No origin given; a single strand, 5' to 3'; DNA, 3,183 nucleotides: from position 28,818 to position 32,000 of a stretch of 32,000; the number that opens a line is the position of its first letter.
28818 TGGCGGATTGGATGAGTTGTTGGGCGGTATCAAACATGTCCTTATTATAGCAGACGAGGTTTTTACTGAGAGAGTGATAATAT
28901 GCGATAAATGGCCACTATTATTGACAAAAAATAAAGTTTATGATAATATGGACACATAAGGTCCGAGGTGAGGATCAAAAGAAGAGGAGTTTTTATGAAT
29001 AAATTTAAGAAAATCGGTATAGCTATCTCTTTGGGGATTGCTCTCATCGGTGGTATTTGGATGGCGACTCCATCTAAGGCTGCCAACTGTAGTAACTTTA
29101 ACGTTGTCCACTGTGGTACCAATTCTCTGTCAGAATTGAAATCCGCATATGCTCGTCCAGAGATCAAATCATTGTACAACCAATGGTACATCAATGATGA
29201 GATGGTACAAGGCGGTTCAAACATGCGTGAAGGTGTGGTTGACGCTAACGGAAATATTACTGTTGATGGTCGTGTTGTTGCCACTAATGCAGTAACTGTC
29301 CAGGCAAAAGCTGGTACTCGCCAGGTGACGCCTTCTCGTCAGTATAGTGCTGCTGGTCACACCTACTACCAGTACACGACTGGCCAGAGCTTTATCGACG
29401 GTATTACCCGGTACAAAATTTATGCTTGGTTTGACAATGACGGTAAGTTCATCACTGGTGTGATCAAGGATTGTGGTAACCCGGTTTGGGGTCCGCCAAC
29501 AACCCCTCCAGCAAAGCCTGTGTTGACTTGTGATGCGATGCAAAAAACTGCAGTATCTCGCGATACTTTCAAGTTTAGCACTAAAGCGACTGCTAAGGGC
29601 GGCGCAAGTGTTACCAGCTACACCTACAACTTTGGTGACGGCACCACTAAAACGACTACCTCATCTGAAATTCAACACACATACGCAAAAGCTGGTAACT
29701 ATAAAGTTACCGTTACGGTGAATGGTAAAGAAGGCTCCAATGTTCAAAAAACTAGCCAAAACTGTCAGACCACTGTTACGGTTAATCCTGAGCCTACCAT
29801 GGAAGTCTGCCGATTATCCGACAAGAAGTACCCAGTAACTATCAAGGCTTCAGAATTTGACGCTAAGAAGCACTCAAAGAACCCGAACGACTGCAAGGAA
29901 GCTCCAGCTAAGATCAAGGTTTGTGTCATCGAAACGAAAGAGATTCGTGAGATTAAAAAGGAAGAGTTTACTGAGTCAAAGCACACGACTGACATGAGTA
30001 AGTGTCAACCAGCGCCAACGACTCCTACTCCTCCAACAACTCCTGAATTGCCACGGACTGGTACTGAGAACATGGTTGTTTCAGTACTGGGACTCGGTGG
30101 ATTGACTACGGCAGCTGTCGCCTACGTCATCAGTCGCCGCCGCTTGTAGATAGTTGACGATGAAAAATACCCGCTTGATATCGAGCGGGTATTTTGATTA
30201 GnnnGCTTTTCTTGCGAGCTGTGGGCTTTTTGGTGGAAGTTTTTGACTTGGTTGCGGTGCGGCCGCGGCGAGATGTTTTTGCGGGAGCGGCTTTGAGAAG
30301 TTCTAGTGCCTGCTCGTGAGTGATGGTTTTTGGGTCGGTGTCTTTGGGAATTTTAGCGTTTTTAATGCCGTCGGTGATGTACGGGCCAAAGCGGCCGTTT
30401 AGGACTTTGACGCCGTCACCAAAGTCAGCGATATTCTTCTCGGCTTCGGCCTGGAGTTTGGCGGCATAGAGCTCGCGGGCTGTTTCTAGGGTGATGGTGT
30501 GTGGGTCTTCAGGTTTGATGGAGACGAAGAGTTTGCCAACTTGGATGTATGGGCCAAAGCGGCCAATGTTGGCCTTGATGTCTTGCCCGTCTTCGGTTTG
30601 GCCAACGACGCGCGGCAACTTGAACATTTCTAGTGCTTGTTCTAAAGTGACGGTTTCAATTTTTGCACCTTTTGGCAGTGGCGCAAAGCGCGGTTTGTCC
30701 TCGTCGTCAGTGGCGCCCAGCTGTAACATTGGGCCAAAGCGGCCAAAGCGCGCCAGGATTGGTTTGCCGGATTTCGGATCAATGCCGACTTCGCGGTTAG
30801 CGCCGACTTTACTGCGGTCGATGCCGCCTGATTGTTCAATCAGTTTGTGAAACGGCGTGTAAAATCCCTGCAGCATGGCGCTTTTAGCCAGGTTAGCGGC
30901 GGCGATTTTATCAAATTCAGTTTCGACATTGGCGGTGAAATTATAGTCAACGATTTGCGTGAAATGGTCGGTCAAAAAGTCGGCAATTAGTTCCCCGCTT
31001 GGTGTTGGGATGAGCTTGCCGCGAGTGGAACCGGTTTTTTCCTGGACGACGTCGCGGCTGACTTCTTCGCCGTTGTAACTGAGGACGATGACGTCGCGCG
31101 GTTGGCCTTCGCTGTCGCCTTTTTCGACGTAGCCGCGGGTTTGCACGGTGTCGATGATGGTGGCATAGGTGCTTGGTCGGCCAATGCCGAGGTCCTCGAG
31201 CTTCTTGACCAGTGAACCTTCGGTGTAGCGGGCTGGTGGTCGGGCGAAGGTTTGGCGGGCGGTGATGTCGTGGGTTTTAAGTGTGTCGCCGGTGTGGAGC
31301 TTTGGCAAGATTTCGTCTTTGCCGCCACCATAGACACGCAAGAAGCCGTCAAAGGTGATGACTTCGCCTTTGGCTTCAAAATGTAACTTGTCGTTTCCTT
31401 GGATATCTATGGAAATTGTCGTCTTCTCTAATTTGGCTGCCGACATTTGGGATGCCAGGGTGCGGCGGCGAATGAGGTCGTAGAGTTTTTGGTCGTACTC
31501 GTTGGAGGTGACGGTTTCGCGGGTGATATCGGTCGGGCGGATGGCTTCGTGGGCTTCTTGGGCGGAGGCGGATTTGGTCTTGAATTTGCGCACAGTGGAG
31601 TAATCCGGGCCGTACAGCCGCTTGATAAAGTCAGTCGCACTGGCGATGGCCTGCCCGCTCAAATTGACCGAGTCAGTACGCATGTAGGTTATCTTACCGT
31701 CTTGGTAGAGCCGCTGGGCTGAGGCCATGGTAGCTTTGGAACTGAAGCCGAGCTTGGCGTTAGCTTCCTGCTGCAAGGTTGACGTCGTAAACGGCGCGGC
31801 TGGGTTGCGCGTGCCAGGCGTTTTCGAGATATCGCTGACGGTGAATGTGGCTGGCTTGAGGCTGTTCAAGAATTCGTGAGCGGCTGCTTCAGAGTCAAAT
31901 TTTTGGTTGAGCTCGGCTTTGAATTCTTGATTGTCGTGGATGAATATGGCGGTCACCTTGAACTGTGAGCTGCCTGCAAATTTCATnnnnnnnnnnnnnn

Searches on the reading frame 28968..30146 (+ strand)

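Call 23: search_protein_families(library=pfam, proteins=[window:28968-30146:+], max_evalue=0.001)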
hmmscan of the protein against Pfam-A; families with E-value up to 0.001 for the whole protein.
window:28968-30146:+ (393 aa): 2 families
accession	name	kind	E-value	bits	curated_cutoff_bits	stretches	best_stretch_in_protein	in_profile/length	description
PF18911.6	PKD_4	-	1.8e-15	57.2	27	1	182-261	2-78/85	PKD domain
PF00801.26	PKD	-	5.8e-12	45.9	23.5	1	196-262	12-76/80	PKD domain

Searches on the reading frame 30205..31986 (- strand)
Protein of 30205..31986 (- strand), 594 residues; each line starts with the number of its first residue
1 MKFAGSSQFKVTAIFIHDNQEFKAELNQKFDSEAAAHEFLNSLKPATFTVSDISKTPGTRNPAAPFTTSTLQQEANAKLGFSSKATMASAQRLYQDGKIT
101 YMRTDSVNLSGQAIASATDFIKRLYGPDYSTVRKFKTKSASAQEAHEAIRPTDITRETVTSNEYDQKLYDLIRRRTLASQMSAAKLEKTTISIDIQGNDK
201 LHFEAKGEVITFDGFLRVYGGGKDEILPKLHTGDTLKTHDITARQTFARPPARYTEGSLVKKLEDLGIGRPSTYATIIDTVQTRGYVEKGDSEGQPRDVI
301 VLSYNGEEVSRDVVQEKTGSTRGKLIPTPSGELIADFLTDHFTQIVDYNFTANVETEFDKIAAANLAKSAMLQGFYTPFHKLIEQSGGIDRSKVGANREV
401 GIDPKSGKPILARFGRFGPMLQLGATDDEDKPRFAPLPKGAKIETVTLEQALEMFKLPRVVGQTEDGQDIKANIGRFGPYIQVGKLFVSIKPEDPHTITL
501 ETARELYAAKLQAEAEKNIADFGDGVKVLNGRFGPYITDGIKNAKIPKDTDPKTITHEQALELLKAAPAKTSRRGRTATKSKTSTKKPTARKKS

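Call 23: search_protein_families(library=pfam, proteins=[window:30205-31986:-], max_evalue=0.001)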
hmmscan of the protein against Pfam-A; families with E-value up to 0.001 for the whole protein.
window:30205-31986:- (594 aa): 2 families
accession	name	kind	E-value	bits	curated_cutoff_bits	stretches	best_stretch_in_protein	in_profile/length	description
PF01131.25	Topoisom_bac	-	4.7e-87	293.1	35.1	2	6-292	64-362/411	DNA topoisomerase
PF13368.11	Toprim_C_rpt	-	1.3e-50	169.6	22.3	3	523-571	5-53/57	Topoisomerase C-terminal repeat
